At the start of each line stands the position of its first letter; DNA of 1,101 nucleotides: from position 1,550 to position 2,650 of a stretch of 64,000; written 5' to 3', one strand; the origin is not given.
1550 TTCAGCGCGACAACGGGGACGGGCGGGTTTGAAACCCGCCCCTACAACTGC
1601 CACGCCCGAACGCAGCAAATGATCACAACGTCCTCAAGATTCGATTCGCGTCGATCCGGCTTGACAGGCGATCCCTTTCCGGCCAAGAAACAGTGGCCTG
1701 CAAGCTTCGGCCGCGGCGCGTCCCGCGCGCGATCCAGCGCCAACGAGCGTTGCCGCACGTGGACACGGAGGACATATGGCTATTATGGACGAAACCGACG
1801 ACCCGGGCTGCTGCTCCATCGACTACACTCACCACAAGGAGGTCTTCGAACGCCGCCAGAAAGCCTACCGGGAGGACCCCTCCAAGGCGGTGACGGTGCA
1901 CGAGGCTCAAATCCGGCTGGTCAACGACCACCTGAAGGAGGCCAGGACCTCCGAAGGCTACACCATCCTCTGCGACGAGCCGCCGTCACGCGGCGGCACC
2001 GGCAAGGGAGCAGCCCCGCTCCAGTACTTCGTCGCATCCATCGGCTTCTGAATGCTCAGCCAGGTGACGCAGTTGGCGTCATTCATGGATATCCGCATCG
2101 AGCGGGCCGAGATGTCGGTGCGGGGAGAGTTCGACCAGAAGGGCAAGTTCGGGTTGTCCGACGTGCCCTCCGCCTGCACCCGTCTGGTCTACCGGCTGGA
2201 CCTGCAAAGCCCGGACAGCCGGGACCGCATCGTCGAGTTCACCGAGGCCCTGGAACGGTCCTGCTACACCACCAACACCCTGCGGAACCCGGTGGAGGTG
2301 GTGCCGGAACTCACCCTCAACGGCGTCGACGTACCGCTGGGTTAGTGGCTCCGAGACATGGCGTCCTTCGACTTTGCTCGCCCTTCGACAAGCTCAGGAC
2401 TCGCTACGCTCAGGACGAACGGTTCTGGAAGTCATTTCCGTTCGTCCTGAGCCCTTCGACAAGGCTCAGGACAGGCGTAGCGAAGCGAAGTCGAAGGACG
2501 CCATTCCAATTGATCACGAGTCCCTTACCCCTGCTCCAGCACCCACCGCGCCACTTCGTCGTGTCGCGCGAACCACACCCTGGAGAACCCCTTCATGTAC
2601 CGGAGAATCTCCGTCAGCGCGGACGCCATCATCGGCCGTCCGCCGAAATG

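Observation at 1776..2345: OsmC-family peroxiredoxin with in-frame UGA at the catalytic Cys position: candidate selenoprotein split into two ORFs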

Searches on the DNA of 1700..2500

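Call 8: search_rna_families(source=window, start=1700, end=2500, threshold=evalue, max_evalue=10, show_alignments=3)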
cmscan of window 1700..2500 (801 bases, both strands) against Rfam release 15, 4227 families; matches with E-value up to 10: 3.
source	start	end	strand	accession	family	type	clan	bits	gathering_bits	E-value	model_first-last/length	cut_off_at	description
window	1973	2007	+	RF03006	M23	Gene; sRNA;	-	14.9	41.2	8.1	1-53/53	no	M23 RNA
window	1965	2088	+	RF01754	radC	Cis-reg;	-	13.8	40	4.1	1-149/149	no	radC RNA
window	2263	2353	-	RF01877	MIAT_exon5_3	Gene; lncRNA;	-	9.2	90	1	1-382/382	no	Myocardial infarction associated transcript exon 5 conserved region 3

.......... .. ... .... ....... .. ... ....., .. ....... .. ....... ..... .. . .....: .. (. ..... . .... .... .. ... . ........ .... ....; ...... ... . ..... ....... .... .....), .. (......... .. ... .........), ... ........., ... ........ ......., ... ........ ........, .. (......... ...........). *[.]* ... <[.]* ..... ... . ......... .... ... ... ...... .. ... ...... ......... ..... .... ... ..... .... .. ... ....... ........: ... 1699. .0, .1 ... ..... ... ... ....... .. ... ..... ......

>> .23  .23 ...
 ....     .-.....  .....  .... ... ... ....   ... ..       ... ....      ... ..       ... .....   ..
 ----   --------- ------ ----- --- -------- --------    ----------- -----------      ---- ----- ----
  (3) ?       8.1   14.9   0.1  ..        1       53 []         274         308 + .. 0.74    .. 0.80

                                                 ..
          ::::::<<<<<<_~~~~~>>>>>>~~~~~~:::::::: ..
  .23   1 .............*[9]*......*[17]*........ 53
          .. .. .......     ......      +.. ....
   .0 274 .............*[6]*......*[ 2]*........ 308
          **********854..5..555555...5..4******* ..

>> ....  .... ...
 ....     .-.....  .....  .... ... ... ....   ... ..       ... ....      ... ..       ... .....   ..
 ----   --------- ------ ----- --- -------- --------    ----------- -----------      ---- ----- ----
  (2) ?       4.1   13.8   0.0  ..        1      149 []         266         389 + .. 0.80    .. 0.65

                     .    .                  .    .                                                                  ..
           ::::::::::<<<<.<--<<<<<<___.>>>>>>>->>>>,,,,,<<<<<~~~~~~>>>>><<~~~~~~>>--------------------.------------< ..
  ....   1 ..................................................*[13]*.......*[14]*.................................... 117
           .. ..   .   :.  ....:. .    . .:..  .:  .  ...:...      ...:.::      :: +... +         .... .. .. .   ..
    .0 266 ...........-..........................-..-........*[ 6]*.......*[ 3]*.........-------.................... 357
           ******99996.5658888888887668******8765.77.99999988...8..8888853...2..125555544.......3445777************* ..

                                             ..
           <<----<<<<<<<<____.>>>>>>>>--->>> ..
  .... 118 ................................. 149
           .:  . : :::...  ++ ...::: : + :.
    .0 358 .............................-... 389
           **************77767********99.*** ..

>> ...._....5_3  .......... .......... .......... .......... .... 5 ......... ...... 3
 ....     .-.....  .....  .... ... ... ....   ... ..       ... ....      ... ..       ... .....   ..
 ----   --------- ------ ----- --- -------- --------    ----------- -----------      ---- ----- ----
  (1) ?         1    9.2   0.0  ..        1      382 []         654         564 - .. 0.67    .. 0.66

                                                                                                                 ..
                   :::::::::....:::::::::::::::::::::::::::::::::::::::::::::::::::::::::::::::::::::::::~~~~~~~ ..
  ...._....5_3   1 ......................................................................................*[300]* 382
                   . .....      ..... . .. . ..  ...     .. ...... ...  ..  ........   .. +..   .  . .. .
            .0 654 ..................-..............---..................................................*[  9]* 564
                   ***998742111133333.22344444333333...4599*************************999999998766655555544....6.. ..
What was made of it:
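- Tried and rejected: A permissive scan of 1700-2500 gave only chance-level hits, E of 1 or more (call 8).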

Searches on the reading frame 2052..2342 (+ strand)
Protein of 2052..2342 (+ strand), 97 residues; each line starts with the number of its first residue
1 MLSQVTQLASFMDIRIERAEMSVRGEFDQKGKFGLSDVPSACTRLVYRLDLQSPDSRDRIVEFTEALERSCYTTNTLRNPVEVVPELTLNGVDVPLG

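Call 24: search_protein_representatives(protein=window:2052-2342:+)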
Query: 97 residues. Proteins with E-value up to 0.001 (for the whole library): 92; up to 1e-10: 9; up to 1e-30: 1. The best 92 are listed.
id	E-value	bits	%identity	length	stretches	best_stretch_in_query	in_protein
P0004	1.6e-31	123.8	62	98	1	6-95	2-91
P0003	1.0e-28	114.9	86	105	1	33-97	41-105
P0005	3.5e-16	74.8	43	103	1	1-95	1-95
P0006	1.0e-15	73.3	32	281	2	1-95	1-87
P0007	5.6e-15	71.0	45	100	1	1-92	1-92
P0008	1.1e-14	70.0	41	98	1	1-97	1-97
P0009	3.4e-13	65.3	42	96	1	6-96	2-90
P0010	6.2e-13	64.4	36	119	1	1-92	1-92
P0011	4.3e-12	61.7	41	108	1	1-92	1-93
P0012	1.6e-10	56.7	35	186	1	7-94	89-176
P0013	2.6e-10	56.1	67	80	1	23-64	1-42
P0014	3.8e-10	55.5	35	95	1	1-92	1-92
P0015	6.0e-10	54.9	37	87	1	12-94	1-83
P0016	1.3e-09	53.8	32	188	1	1-93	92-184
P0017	1.5e-09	53.7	36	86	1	12-94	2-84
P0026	1.5e-07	47.3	33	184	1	2-96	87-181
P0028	1.8e-07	47.0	35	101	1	1-93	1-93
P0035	1.7e-06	43.9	33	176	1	1-92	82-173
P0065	5.5e-05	39.0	31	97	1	1-94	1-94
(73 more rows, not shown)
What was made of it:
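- About half of the 92 exhaustive HMMER hits are ~100-aa ORFs that begin exactly after this position (call 24).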

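Call 33: find_related_loci(query=A5, collection=genome_contigs, flank=10000)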
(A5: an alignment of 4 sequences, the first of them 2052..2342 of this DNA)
Query A5 (97 aa) in genome_contigs; peptide patterns used: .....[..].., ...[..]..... (x = any residue, [..] = any of these).
82 stretches matched a pattern; 32 encode a relative of the query (tblastn E <= 1e-3); 32 distinct loci.
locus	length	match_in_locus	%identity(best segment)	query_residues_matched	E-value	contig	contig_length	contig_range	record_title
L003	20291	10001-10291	99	1-97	6e-62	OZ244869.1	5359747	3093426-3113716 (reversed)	MAG: uncultured Candidatus Binatia bacterium isolate 4a3a7036-e571-4a1a-a60d-b403d30aaf4e genome assembly, chromosome: 1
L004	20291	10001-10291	99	1-97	9e-62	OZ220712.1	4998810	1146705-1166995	MAG: Thermodesulfobacteriota bacterium isolate 564989d4-0a31-48dd-8468-51938819ad86 genome assembly, chromosome: 1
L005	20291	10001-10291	98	1-97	2e-61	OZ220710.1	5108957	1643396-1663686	MAG: Thermodesulfobacteriota bacterium isolate dce1034a-8f23-488c-aa07-39e6c80a0035 genome assembly, chromosome: 1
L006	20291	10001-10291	98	1-97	2e-61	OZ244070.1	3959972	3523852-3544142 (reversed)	MAG: uncultured Candidatus Binatia bacterium isolate f57e87d9-6197-413a-b43d-c6892e6158a2 genome assembly, chromosome: 1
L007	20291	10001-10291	98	1-97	2e-61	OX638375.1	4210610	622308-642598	MAG: Candidatus Binatia bacterium isolate 97b5e0c7-6798-4f16-949c-9b63468df6e4 genome assembly, chromosome: 1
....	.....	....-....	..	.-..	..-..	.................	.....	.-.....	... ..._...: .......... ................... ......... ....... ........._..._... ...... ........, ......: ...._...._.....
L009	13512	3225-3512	99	1-96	6e-61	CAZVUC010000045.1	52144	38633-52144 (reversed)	MAG TPA_asm: uncultured Syntrophobacterales bacterium isolate SRP338948_co1_39 genome assembly, contig: k141_72123, whol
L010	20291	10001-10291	96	1-97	5e-60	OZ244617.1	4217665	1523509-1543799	MAG: uncultured Candidatus Binatia bacterium isolate c6e9418e-c58b-4f86-8f57-4900b675f3d0 genome assembly, chromosome: 1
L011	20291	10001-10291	97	1-97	2e-60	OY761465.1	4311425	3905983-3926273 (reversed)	MAG: Candidatus Binatia bacterium isolate d3e24e22-6b5b-4867-8422-75782eed2520 genome assembly, chromosome: 1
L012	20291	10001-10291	97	1-97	2e-60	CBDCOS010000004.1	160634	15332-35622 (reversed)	MAG: uncultured Candidatus Binatia bacterium isolate b8bb52a1-eb1f-432d-8f15-544989f8edd8 genome assembly, contig: conti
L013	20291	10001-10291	96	1-97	9e-60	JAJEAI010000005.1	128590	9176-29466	MAG: Candidatus Binatia bacterium isolate jk18x7bins.45 k141_1181992, whole genome shotgun sequence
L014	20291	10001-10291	95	1-97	1e-59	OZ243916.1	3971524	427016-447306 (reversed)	MAG: uncultured Candidatus Binatia bacterium isolate 2cc28cda-9127-4ec7-a469-3bb310e7266b genome assembly, chromosome: 1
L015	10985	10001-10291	96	1-97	1e-59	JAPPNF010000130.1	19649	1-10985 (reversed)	MAG: Deltaproteobacteria bacterium isolate RHO3_bin_65 NODE_4353_length_19649_cov_174.809993, whole genome shotgun seque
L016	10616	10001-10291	95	1-97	1e-59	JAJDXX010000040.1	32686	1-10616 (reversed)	MAG: Candidatus Binatia bacterium isolate jk18x27bins.63 k141_1262368, whole genome shotgun sequence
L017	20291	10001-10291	96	1-97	2e-59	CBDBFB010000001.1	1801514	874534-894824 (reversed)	MAG: uncultured Candidatus Binatia bacterium isolate 1f458a18-970d-4e2d-a946-a0f588cd1ee1 genome assembly, contig: conti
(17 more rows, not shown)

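Call 43: find_encoding_contigs(protein=P0005, flank=3000, max_places=2)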
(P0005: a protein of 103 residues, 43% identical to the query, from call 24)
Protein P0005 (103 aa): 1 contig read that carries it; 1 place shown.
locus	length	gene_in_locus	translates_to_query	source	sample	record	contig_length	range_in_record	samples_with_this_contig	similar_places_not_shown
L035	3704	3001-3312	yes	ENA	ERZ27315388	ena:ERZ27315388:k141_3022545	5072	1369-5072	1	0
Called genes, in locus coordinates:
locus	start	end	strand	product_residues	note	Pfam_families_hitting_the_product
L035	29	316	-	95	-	-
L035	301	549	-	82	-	PF10543:ORF6N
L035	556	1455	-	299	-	PF13814:Replic_Relax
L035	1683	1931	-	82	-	-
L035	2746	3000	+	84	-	-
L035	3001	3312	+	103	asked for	-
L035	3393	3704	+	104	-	?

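Call 44: find_encoding_contigs(protein=P0007, flank=3000, max_places=1)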
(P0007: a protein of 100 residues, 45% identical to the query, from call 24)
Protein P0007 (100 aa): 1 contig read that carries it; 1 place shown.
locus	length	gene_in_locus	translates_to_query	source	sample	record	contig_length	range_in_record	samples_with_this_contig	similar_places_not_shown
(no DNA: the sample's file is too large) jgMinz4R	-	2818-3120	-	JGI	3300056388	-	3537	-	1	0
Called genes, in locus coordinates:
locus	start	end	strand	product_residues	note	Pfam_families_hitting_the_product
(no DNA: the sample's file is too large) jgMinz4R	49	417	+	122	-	-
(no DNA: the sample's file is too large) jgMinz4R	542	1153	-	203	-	PF02663:FmdE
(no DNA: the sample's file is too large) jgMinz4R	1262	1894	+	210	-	PF12804:NTP_transf_3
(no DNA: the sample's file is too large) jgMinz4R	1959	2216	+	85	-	-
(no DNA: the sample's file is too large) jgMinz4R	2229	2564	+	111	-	PF02566:OsmC (weak)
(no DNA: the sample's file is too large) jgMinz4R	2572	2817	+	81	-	-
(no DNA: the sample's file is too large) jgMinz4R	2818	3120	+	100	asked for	-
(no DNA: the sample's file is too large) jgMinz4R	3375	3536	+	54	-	?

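Call 45: find_encoding_contigs(protein=P0008, flank=3000, max_places=1)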
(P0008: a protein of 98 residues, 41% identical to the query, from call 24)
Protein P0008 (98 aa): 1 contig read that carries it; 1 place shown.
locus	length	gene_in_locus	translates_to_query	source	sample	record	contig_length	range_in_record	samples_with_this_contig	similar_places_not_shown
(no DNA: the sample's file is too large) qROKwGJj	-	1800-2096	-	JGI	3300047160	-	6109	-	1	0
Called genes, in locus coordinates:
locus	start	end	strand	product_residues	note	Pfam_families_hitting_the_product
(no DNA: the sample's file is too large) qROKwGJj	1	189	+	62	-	?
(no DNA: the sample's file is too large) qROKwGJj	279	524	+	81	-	-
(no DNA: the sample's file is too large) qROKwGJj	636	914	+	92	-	-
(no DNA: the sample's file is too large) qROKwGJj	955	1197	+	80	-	-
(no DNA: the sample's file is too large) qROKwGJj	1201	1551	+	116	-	-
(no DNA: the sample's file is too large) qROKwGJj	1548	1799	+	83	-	-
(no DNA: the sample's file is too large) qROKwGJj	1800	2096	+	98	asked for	-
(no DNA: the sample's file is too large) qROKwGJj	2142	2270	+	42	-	-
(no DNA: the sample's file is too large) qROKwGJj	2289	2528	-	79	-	-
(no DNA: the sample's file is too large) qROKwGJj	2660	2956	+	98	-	-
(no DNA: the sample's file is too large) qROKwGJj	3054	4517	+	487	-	PF01979:Amidohydro_1, PF07969:Amidohydro_3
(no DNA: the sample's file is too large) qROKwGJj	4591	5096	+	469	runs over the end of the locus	PF03055:RPE65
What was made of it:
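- Tried and rejected: Missing DNA: two distant homologues had no DNA available (calls 44, 45).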

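Call 46: find_encoding_contigs(protein=P0011, flank=3000, max_places=1)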
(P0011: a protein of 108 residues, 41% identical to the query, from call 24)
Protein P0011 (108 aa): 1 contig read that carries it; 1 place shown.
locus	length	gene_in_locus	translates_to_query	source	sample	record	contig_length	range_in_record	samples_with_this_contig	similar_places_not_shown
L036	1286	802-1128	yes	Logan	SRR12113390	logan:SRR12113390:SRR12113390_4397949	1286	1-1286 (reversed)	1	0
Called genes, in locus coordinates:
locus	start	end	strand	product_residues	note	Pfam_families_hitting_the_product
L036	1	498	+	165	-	?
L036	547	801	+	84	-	-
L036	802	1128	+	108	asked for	-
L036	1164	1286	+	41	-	?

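Call 47: find_encoding_contigs(protein=P0014, flank=3000, max_places=1)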
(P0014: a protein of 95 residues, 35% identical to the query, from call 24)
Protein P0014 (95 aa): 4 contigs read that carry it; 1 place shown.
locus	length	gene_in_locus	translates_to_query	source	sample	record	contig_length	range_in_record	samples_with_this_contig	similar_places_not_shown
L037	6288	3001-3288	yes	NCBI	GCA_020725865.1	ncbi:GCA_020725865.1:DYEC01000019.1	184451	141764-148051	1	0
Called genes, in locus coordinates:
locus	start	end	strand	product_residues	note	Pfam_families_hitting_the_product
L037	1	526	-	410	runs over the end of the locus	PF01979:Amidohydro_1 (weak), PF07969:Amidohydro_3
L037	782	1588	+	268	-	PF13529:Peptidase_C39_2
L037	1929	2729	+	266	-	PF02633:Creatininase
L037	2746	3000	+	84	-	-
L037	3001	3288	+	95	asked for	PF02566:OsmC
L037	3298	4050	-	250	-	PF01643:Acyl-ACP_TE, PF13279:4HBT_2 (faint), PF20791:Acyl-ACP_TE_C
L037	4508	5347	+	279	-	PF00089:Trypsin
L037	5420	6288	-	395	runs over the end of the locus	PF01180:DHO_dh, PF00037:Fer4 (faint), PF12797:Fer4_2 (faint), PF12837:Fer4_6 (weak), PF13237:Fer4_10, PF14697:Fer4_21, PF12838:Fer4_7 (weak), PF13187:Fer4_9 (faint)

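Call 48: find_encoding_contigs(protein=P0016, flank=3000, max_places=1)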
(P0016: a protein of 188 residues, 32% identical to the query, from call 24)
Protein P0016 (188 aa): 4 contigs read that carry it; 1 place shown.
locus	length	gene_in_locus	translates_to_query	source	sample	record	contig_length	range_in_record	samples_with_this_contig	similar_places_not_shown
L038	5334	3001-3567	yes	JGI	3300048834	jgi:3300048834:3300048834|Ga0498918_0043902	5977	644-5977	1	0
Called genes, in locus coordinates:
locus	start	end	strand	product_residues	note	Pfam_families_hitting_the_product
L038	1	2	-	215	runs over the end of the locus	?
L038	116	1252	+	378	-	PF24298:DUF7482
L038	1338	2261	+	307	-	PF01040:UbiA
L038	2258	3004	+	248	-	PF04784:DUF547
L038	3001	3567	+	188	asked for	PF02566:OsmC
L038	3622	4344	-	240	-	PF00027:cNMP_binding, PF13545:HTH_Crp_2, PF00325:Crp (weak)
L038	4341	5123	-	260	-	PF03853:YjeF_N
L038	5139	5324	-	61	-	PF00462:Glutaredoxin (weak)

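Call 49: find_encoding_contigs(protein=P0026, flank=3000, max_places=1)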
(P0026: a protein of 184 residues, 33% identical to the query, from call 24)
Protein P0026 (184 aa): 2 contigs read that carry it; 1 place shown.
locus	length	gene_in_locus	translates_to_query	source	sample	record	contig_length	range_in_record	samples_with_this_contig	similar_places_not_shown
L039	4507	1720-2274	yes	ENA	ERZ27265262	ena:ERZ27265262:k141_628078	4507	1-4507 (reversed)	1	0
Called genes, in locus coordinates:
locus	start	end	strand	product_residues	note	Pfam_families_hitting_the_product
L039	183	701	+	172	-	PF13384:HTH_23, PF13518:HTH_28 (weak), PF13551:HTH_29, PF13565:HTH_32 (weak)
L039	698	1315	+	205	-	PF13358:DDE_3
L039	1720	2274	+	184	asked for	PF02566:OsmC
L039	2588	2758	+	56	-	PF04248:NTP_transf_9 (weak)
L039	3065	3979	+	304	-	-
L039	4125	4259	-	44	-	-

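Call 50: find_encoding_contigs(protein=P0035, flank=3000, max_places=1)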
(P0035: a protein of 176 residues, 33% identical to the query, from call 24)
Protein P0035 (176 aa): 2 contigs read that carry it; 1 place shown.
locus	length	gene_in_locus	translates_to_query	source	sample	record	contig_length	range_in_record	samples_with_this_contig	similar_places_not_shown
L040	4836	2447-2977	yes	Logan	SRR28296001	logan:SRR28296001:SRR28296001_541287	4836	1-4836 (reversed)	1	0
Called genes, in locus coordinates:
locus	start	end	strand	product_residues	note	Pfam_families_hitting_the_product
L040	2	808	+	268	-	?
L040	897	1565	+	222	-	PF00392:GntR, PF07729:FCD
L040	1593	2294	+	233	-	PF00857:Isochorismatase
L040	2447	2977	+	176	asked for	PF02566:OsmC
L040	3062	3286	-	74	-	-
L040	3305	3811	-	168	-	PF00866:Ring_hydroxyl_B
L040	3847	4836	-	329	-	?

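Call 79: find_encoding_contigs(protein=P0028, flank=2000, max_places=1)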
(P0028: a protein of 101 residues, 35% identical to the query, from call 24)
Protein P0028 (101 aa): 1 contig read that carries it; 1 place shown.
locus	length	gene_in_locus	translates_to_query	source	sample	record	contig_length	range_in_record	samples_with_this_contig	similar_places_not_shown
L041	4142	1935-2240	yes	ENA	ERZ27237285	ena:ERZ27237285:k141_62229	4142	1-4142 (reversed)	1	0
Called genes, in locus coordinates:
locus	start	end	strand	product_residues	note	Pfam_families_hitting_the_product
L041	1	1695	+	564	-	?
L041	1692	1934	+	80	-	-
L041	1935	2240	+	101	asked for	PF02566:OsmC (weak)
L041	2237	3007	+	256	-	PF00106:adh_short, PF23441:SDR, PF08659:KR, PF13561:adh_short_C2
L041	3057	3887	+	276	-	PF04909:Amidohydro_2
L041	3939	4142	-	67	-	?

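Call 80: find_encoding_contigs(protein=P0065, flank=2000, max_places=1)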
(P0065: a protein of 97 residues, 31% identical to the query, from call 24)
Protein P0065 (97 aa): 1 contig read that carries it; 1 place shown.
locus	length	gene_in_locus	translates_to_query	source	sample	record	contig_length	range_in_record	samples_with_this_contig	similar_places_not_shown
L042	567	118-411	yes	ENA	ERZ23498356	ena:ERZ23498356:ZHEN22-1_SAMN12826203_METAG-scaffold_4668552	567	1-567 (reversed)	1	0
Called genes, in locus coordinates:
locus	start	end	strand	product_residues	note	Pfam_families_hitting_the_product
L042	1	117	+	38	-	?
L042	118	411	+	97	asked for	-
